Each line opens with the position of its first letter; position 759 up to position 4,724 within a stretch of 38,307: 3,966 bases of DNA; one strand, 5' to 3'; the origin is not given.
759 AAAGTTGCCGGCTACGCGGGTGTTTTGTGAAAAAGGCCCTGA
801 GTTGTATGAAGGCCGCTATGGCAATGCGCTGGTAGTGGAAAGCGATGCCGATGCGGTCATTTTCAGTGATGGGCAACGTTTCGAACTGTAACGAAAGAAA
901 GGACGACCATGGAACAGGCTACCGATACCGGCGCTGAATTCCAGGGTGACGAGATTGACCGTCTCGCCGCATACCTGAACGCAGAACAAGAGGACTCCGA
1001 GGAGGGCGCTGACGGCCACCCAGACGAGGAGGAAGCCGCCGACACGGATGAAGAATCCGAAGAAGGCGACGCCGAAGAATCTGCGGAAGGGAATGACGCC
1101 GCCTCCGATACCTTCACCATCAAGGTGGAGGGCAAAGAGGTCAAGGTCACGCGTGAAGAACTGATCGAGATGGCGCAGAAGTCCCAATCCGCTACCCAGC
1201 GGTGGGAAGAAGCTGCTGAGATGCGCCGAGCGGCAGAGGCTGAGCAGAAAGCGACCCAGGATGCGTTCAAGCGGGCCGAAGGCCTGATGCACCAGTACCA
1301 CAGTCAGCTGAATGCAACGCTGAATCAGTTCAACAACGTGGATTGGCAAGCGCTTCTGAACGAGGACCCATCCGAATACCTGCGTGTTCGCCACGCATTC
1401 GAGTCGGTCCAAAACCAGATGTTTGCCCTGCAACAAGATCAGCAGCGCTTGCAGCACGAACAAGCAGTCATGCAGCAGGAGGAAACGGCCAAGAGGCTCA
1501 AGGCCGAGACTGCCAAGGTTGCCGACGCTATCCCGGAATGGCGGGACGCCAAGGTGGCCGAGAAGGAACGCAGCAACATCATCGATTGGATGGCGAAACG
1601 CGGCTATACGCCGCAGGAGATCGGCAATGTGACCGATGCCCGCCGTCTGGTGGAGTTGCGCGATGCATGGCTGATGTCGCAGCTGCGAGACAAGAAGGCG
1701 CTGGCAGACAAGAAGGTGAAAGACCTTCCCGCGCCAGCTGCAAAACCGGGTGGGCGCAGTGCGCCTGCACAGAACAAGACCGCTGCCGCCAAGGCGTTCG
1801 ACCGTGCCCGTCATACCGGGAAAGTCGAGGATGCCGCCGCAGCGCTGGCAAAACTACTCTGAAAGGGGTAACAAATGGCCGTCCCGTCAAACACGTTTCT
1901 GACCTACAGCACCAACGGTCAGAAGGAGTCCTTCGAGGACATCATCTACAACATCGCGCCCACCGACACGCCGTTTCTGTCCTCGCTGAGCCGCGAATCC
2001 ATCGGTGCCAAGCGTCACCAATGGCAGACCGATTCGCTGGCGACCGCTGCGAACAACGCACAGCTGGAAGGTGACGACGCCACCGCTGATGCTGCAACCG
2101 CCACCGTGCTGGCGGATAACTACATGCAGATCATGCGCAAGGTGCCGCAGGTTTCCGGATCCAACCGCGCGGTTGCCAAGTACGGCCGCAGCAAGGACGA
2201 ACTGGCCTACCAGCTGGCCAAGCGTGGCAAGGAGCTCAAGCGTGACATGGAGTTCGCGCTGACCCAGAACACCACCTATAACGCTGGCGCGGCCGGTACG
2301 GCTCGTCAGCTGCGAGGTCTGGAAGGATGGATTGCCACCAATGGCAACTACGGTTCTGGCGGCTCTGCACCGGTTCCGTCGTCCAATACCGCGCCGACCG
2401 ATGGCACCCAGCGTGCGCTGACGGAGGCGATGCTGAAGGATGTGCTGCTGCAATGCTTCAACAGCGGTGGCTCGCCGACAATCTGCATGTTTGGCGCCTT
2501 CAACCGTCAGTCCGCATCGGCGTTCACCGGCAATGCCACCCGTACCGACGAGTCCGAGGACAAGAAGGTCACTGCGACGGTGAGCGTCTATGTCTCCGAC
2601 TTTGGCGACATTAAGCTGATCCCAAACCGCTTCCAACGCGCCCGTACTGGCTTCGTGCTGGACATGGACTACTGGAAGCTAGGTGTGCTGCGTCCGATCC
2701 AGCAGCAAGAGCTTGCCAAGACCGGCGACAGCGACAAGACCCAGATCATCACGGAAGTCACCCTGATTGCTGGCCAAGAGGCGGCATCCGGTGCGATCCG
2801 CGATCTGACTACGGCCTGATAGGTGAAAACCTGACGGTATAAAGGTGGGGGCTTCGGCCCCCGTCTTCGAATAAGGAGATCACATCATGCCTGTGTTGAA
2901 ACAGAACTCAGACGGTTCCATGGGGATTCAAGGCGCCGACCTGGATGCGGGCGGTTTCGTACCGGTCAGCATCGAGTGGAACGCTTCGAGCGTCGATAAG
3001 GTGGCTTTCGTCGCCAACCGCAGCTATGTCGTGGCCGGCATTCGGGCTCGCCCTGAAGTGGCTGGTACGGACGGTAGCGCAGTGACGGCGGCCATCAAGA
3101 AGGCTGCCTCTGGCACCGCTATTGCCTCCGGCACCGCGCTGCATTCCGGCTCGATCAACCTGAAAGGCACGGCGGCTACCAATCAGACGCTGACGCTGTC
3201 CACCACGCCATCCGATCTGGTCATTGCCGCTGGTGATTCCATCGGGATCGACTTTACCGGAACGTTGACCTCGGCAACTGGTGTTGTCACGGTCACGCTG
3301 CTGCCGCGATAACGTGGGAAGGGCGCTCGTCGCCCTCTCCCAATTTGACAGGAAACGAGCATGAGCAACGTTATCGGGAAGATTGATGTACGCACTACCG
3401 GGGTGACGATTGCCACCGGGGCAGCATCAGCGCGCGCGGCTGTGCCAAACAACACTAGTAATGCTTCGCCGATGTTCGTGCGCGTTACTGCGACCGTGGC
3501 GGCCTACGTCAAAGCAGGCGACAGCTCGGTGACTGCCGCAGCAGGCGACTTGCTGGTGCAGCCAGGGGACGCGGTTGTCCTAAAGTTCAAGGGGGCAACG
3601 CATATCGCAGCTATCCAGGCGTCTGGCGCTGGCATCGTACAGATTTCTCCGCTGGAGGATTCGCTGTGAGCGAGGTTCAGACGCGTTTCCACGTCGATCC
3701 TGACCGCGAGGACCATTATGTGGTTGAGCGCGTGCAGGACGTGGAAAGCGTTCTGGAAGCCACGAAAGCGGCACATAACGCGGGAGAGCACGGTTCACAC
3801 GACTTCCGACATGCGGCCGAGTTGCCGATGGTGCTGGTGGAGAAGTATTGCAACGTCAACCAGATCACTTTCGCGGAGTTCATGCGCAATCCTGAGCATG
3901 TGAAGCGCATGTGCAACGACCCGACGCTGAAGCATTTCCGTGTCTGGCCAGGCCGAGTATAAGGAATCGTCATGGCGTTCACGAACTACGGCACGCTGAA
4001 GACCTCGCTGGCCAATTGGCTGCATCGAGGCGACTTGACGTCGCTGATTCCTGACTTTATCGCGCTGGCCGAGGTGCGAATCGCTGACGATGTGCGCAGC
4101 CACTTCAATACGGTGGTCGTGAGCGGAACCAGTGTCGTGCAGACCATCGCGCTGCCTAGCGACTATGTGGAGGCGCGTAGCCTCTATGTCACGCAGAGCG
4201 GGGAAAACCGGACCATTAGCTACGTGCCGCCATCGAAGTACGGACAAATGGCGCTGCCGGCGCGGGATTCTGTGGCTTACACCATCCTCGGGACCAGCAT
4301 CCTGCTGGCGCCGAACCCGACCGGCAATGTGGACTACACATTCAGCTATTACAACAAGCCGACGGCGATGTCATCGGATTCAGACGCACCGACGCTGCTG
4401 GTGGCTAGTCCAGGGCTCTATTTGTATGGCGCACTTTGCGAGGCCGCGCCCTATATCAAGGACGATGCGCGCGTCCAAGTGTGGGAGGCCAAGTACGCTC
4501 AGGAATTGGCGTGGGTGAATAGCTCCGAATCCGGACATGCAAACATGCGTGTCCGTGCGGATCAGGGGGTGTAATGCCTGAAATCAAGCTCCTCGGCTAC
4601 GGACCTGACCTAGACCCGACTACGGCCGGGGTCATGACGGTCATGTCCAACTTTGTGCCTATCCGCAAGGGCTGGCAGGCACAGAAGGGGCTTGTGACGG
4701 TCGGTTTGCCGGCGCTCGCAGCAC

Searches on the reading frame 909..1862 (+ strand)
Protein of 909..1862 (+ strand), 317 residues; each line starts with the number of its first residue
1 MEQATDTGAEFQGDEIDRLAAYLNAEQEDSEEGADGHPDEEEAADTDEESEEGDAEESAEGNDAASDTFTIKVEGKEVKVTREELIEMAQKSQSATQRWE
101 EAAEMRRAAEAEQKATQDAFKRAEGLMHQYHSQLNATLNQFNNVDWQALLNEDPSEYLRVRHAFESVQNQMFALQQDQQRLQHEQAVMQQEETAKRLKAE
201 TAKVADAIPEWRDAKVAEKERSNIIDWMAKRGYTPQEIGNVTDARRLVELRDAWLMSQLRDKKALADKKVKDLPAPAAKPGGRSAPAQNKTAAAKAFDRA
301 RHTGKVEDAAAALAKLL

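Call 15: search_protein_families(library=phrogs, proteins=[window:909-1862:+], max_evalue=0.001)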
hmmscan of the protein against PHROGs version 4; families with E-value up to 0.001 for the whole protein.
window:909-1862:+ (317 aa): 2 families
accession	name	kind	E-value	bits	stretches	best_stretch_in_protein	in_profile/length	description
phrog_3927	-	head and packaging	6.6e-43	148.5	1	18-315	54-340/342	head scaffolding protein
phrog_9013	-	head and packaging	1.8e-11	45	1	8-310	57-358/365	head scaffolding protein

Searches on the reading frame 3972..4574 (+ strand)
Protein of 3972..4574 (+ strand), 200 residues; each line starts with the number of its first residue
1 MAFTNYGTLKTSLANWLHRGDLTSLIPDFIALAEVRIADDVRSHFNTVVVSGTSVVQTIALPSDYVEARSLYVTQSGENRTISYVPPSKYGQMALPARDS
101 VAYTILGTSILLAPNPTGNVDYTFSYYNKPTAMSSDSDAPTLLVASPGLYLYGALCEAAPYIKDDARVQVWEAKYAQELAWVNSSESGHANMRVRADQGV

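Call 68: search_protein_families(library=pfam, proteins=[window:3972-4574:+], max_evalue=0.01)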
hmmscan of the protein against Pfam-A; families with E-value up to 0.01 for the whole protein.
window:3972-4574:+ (200 aa): 1 family
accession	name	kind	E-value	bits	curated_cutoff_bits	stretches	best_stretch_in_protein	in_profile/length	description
PF24175.2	SU10_adaptor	-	6.9e-32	111.9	27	1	4-182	1-181/194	SU10 adaptor protein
